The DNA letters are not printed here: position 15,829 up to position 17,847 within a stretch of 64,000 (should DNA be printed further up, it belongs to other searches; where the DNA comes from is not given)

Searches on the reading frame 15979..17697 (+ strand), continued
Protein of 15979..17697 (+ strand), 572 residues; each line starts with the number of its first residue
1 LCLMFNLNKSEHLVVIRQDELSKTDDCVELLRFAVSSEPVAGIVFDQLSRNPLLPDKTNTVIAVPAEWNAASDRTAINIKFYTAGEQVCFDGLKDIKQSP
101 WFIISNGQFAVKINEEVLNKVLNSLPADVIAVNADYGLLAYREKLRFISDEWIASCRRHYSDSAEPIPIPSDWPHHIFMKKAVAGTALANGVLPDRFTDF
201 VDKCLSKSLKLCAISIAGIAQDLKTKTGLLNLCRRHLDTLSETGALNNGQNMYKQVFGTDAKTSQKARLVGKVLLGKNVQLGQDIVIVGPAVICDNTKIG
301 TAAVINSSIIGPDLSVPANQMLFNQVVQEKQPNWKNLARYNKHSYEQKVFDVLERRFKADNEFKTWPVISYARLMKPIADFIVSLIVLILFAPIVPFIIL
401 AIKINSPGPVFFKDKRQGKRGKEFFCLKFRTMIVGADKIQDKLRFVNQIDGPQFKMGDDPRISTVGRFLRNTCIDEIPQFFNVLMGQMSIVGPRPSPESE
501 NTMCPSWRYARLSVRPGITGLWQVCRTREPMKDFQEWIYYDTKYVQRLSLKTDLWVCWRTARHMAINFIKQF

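Call 64: fold_search(model_id=the predicted structure, library=pdb)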
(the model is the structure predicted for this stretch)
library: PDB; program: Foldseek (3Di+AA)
matches with E <= 10: 701; with E <= 0.001: 160
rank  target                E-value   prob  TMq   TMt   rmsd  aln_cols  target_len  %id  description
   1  8x7s_B                1.6e-08  1.00  0.14  0.20  15.2       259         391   12  Crystal structure of tlr0611 (released 2024-11-27)
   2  8yre_D                3.9e-08  1.00  0.14  0.20  14.1       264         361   15  Crystal structure of Arabidopsis VTC1-KJC2 (released 2025-04-02)
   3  8e37_A                6.7e-08  1.00  0.23  0.61   7.5       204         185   30  Structure of Campylobacter concisus wild-type SeMet PglC (released 2023-09-06)
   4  8g1n_A                1.5e-07  1.00  0.23  0.58   7.6       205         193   27  Structure of Campylobacter concisus PglC I57M/Q175M Variant with modeled C-terminus (released 2023-05-31)
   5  2v0j                  1.5e-07  1.00  0.18  0.21  13.2       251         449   17  Characterization of Substrate Binding and Catalysis of the Potential Antibacterial Target N-acetylglucosamine-1-phosphat (released 2008-01-15)
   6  8g1n_B                2.5e-07  1.00  0.23  0.59   7.5       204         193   30  Structure of Campylobacter concisus PglC I57M/Q175M Variant with modeled C-terminus (released 2023-05-31)
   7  8x7s_A                3.0e-07  1.00  0.14  0.19  14.8       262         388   12  Crystal structure of tlr0611 (released 2024-11-27)
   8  8yre_F                3.9e-07  1.00  0.13  0.19  15.4       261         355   14  Crystal structure of Arabidopsis VTC1-KJC2 (released 2025-04-02)
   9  7x8j_B                4.4e-07  1.00  0.16  0.22  14.1       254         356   15  Arabidopsis GDP-D-mannose pyrophosphorylase (VTC1) structure (unliganded) (released 2022-05-18)
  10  8x7s_C                4.6e-07  1.00  0.14  0.19  14.5       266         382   12  Crystal structure of tlr0611 (released 2024-11-27)
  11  2v0h                  6.7e-07  1.00  0.18  0.21  13.2       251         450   17  Characterization of Substrate Binding and Catalysis of the Potential Antibacterial Target N-acetylglucosamine-1-phosphat (released 2008-01-15)
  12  7x8k_C                7.5e-07  1.00  0.16  0.22  13.8       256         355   15  Arabidopsis GDP-D-mannose pyrophosphorylase (VTC1) structure (product-bound) (released 2022-05-18)
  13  7x8j_A                7.5e-07  1.00  0.13  0.19  14.8       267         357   15  Arabidopsis GDP-D-mannose pyrophosphorylase (VTC1) structure (unliganded) (released 2022-05-18)
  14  7x8k_A                9.0e-07  1.00  0.15  0.20  13.7       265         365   14  Arabidopsis GDP-D-mannose pyrophosphorylase (VTC1) structure (product-bound) (released 2022-05-18)
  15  1fwy_A                1.4e-06  1.00  0.18  0.27  12.6       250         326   14  CRYSTAL STRUCTURE OF N-ACETYLGLUCOSAMINE 1-PHOSPHATE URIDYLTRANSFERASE BOUND TO UDP-GLCNAC (released 2000-10-18)
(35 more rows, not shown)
